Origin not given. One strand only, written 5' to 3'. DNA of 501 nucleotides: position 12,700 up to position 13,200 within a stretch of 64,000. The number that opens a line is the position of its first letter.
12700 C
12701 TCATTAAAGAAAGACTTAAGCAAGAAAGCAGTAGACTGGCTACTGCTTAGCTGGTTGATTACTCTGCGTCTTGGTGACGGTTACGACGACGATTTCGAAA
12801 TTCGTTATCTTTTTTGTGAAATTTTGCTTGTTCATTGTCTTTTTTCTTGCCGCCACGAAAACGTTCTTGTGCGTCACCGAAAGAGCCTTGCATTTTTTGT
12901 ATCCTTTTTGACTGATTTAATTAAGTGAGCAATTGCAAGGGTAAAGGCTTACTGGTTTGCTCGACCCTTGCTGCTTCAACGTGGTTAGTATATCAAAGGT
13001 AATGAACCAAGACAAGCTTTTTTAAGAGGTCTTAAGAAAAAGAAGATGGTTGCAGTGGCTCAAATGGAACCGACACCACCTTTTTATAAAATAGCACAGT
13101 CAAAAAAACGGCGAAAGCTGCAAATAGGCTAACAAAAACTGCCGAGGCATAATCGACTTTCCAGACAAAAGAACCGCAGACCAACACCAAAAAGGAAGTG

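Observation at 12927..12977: Conserved 5'-UTR hairpin element present twice, with a compensatory base-pair change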

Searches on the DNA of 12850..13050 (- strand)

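Call 38: build_rna_model(alignment_id=A1, structure=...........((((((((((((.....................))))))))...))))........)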
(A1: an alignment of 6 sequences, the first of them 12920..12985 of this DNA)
Model R1 built from alignment A1 (6 sequences, 67 columns); structure: as given.
model positions 66; base pairs 12; branch points 0; effective number of sequences 2.52; information 0.85 bits per position. Calibrated on 0.2 Mb of random sequence (short: E-values are rough).
structure used (alignment columns):
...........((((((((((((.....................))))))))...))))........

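Call 39: search_with_rna_model(model_id=R1, source=window, filters=off, max_evalue=10, show_alignments=6)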
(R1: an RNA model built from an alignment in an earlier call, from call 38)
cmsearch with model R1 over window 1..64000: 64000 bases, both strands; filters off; matches with E-value up to 10: 27.
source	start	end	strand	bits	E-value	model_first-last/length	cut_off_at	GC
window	12921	12986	-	92.7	8.8e-25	1-66/66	no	0.47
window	43326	43391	-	84.3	2.7e-22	1-66/66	no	0.53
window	2123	2199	-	14.2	0.16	1-66/66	no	0.35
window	45228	45257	-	12.9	0.38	1-66/66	no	0.3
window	38413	38466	-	11.7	0.86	1-66/66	no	0.35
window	61287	61346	+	11.3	1.1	1-66/66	no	0.32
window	52209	52259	-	10.7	1.6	1-66/66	no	0.29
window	8214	8247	-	10.1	2.6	1-66/66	no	0.35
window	19600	19653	+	10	2.8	1-66/66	no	0.31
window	35681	35739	+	9.8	3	1-66/66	no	0.31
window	51486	51553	+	9.8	3.1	1-66/66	no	0.31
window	8106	8143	-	9.7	3.3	1-66/66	no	0.32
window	27238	27270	+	9.6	3.6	1-66/66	no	0.39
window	19291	19310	-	9.4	4.2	1-66/66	no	0.25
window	62622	62681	-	9.1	4.9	1-66/66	no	0.2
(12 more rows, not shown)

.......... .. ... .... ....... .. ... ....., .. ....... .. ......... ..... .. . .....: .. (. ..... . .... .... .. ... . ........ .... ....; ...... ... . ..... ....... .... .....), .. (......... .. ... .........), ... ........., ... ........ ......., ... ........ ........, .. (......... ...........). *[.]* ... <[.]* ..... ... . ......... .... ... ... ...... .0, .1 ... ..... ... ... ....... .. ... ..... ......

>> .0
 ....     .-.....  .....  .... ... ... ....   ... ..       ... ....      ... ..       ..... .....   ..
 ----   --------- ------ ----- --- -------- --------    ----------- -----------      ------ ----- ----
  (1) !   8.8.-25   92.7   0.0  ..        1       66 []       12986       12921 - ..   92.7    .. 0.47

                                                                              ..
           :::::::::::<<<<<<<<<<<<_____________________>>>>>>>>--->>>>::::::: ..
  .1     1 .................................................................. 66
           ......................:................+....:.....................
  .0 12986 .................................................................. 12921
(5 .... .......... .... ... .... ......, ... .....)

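Call 47: search_with_rna_model(model_id=R1, sources=[window, L006, L007, L008, L009, L010, L011, L012, L013, L014, L015, L016, L017, L018, L019, L020, L021, L022, L023, L024, L025, L026, L027], max_evalue=1, make_alignment=true)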
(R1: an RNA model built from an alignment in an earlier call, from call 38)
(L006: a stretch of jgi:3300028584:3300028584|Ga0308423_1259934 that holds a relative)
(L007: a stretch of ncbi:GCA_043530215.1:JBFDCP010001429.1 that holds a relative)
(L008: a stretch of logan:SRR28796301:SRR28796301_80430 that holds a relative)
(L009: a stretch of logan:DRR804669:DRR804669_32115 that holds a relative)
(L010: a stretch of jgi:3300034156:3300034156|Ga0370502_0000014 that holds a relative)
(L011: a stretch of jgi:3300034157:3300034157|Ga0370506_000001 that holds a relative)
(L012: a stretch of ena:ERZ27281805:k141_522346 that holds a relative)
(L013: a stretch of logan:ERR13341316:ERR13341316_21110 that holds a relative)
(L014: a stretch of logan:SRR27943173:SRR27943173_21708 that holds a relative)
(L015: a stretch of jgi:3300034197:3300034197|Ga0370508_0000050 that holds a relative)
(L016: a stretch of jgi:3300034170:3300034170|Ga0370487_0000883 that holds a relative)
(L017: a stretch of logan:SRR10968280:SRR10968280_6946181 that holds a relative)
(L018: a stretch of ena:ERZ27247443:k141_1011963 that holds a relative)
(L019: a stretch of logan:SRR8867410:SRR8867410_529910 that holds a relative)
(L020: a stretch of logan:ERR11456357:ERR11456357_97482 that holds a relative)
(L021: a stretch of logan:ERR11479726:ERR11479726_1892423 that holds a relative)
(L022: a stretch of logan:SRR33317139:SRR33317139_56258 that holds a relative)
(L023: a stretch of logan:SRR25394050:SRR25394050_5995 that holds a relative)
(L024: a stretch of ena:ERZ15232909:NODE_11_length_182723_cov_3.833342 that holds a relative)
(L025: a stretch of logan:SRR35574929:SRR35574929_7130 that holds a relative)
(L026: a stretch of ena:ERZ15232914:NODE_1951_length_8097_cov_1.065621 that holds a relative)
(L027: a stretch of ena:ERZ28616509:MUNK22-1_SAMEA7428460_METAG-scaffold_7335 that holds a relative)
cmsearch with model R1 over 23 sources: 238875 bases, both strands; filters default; matches with E-value up to 1: 21.
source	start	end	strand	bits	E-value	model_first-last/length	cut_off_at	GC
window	12921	12986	-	92.7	3.3e-24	1-66/66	no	0.47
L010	1947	2012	+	88.5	5.8e-23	1-66/66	no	0.45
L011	1947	2012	+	88.5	5.8e-23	1-66/66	no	0.45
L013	1909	1974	+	87.8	9e-23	1-66/66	no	0.42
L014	962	1027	+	87.8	9e-23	1-66/66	no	0.42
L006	2909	2974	+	86.6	2.1e-22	1-66/66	no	0.45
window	43326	43391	-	84.3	1e-21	1-66/66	no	0.53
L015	1407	1472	+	84.3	1e-21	1-66/66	no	0.53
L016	1199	1264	+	84.3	1e-21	1-66/66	no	0.53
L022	9907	9972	+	79.9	2e-20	1-66/66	no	0.47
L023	9311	9376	+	79.9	2e-20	1-66/66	no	0.47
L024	9907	9972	+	79.9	2e-20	1-66/66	no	0.47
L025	9907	9972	+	79.9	2e-20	1-66/66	no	0.47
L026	2584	2649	+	79.9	2e-20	1-66/66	no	0.47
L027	2584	2649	+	79.9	2e-20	1-66/66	no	0.47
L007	1155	1220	+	78.6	4.8e-20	1-66/66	no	0.52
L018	9907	9972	+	65.3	4.2e-16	1-66/66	no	0.44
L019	6961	7026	+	65.3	4.2e-16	1-66/66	no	0.44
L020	3927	3992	+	65.3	4.2e-16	1-66/66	no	0.44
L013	2136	2174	+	17.1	0.082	1-66/66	no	0.46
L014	1189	1227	+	17.1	0.082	1-66/66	no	0.46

Alignment A2: 21 matches aligned to the model, 74 columns, each read 5' to 3' on its own strand. Consensus structure (alignment columns), stored with it:
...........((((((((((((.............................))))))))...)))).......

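Call 52: search_with_rna_model(model_id=R1, sources=[L028, L029, L012, L008, L009, L021, L017], max_evalue=1, show_alignments=4)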
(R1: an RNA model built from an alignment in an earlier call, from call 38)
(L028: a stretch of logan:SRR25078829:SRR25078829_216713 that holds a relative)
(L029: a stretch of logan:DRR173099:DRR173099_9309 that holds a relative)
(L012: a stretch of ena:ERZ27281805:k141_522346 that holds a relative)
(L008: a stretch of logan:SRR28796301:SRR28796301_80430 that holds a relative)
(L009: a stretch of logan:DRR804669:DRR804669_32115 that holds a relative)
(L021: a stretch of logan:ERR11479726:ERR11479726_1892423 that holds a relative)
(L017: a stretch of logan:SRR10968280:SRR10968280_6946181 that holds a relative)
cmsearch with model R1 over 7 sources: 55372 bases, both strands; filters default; matches with E-value up to 1: 3.
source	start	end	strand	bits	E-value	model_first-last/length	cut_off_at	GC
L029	9907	9972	+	71.9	1.1e-18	1-66/66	no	0.42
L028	9908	9973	+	61.6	1.2e-15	1-66/66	no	0.42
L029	14851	14932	+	16.4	0.03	1-66/66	no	0.48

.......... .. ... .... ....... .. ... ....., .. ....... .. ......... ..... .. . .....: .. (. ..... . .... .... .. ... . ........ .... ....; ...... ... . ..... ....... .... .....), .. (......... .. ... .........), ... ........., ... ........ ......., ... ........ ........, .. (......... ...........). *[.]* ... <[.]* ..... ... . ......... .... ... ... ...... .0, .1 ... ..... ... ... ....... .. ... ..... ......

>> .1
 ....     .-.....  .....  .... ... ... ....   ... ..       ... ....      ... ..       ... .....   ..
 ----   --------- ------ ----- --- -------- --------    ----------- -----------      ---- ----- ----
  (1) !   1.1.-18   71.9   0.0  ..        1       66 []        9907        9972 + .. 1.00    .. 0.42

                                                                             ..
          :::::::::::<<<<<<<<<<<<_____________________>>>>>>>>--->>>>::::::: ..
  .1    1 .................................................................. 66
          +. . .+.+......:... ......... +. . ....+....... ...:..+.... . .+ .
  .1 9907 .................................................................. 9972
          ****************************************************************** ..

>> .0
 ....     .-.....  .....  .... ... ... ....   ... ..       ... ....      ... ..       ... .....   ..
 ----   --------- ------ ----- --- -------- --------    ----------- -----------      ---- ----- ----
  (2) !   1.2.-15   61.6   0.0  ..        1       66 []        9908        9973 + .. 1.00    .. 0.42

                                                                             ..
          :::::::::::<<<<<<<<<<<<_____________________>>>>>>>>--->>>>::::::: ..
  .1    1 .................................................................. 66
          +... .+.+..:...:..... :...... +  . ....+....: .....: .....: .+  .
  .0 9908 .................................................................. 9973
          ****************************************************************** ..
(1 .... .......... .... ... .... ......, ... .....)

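Call 53: search_rna_families(source=window, start=12850, end=13050, threshold=evalue, max_evalue=10, show_alignments=3)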
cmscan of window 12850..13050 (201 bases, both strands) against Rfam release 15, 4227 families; matches with E-value up to 10: 3.
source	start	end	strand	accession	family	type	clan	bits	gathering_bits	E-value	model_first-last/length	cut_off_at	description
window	12891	12954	-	RF03084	DUF2815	Gene; sRNA;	-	15.5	41.2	2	1-62/62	no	DUF2815 RNA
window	12888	12938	-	RF00610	SNORD110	Gene; snRNA; snoRNA; CD-box;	CL00076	13.9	64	4.2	1-71/71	no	Small nucleolar RNA SNORD110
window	12864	12933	-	RF01523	TB10Cs1H2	Gene; snRNA; snoRNA; HACA-box;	-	12.4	50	7.2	1-63/63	no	Trypanosomatid snoRNA TB10Cs1H2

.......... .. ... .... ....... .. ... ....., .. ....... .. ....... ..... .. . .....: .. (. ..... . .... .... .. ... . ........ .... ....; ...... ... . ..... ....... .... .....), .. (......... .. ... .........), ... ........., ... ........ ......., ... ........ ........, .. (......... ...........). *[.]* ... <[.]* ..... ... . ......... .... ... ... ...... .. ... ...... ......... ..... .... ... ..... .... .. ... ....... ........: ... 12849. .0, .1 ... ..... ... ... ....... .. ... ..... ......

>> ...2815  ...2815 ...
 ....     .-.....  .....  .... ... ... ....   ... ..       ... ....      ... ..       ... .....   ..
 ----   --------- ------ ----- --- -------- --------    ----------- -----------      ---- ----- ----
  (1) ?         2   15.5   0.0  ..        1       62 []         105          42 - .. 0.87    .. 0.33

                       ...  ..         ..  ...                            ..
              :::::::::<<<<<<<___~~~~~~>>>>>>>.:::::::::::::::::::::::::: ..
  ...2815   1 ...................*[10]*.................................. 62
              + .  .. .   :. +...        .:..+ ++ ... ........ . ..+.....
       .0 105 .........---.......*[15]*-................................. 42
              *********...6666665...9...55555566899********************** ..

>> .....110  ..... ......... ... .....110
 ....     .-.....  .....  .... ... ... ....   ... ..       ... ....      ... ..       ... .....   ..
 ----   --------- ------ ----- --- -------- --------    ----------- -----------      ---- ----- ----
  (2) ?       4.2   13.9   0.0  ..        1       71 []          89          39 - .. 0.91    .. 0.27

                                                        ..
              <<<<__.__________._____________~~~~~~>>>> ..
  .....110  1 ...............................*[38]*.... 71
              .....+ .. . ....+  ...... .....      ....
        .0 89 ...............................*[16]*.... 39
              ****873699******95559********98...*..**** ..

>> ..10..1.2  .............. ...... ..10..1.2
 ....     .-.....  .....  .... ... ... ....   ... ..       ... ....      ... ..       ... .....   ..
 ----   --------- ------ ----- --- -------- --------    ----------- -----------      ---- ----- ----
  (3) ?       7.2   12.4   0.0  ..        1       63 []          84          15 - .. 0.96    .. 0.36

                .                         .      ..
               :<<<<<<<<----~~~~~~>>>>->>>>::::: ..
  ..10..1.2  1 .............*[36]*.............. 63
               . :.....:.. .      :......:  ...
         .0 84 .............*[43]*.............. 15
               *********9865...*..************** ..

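Call 58: search_with_rna_model(model_id=R1, sources=[L030], max_evalue=1, filters=off, show_alignments=3)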
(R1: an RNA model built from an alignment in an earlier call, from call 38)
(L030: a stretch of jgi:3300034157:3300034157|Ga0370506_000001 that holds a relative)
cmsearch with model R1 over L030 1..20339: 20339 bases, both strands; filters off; matches with E-value up to 1: 5.
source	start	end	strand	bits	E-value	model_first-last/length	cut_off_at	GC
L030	9907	9972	+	83.8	1.2e-22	1-66/66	no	0.53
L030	18010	18070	-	11.8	0.25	1-66/66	no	0.3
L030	2830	2880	-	10.3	0.71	1-66/66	no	0.25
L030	111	133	-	10.1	0.8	1-66/66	no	0.3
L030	15270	15334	+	9.9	0.94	1-66/66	no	0.4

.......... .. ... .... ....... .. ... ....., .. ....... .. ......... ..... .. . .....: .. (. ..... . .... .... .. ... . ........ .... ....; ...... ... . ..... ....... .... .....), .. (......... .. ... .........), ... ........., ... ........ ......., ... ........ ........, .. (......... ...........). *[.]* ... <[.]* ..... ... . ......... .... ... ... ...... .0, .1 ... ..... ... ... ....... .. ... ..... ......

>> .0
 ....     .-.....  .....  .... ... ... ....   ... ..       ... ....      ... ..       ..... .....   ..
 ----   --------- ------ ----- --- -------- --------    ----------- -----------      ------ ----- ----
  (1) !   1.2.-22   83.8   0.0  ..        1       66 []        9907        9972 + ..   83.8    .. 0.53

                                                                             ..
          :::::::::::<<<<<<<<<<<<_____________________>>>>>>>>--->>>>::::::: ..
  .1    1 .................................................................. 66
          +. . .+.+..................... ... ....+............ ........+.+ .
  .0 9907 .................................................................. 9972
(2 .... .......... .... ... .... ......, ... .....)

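Call 75: search_with_rna_model(model_id=R1, sources=[L031, L032, L033, L034, L035, L036, L037, L038, L039, L040, L041, L042, L043, L044], max_evalue=1, show_alignments=6)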
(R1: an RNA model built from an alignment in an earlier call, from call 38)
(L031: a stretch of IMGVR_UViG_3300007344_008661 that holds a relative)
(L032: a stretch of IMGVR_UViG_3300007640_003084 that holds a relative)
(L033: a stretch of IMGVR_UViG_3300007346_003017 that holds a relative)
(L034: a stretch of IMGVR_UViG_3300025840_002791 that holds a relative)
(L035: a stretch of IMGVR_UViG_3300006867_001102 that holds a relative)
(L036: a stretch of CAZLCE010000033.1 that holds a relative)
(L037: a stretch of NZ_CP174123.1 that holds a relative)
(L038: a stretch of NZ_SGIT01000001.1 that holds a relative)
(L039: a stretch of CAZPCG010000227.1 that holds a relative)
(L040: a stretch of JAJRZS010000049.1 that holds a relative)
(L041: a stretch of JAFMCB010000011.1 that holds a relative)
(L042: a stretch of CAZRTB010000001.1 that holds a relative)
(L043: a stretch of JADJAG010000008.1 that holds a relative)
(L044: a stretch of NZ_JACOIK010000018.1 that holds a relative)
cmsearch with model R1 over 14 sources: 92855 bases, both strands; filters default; matches with E-value up to 1: 6.
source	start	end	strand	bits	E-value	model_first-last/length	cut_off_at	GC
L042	5496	5572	-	16.3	0.051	1-66/66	no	0.32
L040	3860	3886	+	13.7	0.32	21-47/66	no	0.44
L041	4333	4352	-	13.5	0.36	25-44/66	no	0.35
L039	695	714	-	13.3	0.41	25-44/66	no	0.35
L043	6905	6972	-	13.1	0.46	1-66/66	no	0.4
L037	2683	2705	-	12.3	0.84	23-45/66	no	0.52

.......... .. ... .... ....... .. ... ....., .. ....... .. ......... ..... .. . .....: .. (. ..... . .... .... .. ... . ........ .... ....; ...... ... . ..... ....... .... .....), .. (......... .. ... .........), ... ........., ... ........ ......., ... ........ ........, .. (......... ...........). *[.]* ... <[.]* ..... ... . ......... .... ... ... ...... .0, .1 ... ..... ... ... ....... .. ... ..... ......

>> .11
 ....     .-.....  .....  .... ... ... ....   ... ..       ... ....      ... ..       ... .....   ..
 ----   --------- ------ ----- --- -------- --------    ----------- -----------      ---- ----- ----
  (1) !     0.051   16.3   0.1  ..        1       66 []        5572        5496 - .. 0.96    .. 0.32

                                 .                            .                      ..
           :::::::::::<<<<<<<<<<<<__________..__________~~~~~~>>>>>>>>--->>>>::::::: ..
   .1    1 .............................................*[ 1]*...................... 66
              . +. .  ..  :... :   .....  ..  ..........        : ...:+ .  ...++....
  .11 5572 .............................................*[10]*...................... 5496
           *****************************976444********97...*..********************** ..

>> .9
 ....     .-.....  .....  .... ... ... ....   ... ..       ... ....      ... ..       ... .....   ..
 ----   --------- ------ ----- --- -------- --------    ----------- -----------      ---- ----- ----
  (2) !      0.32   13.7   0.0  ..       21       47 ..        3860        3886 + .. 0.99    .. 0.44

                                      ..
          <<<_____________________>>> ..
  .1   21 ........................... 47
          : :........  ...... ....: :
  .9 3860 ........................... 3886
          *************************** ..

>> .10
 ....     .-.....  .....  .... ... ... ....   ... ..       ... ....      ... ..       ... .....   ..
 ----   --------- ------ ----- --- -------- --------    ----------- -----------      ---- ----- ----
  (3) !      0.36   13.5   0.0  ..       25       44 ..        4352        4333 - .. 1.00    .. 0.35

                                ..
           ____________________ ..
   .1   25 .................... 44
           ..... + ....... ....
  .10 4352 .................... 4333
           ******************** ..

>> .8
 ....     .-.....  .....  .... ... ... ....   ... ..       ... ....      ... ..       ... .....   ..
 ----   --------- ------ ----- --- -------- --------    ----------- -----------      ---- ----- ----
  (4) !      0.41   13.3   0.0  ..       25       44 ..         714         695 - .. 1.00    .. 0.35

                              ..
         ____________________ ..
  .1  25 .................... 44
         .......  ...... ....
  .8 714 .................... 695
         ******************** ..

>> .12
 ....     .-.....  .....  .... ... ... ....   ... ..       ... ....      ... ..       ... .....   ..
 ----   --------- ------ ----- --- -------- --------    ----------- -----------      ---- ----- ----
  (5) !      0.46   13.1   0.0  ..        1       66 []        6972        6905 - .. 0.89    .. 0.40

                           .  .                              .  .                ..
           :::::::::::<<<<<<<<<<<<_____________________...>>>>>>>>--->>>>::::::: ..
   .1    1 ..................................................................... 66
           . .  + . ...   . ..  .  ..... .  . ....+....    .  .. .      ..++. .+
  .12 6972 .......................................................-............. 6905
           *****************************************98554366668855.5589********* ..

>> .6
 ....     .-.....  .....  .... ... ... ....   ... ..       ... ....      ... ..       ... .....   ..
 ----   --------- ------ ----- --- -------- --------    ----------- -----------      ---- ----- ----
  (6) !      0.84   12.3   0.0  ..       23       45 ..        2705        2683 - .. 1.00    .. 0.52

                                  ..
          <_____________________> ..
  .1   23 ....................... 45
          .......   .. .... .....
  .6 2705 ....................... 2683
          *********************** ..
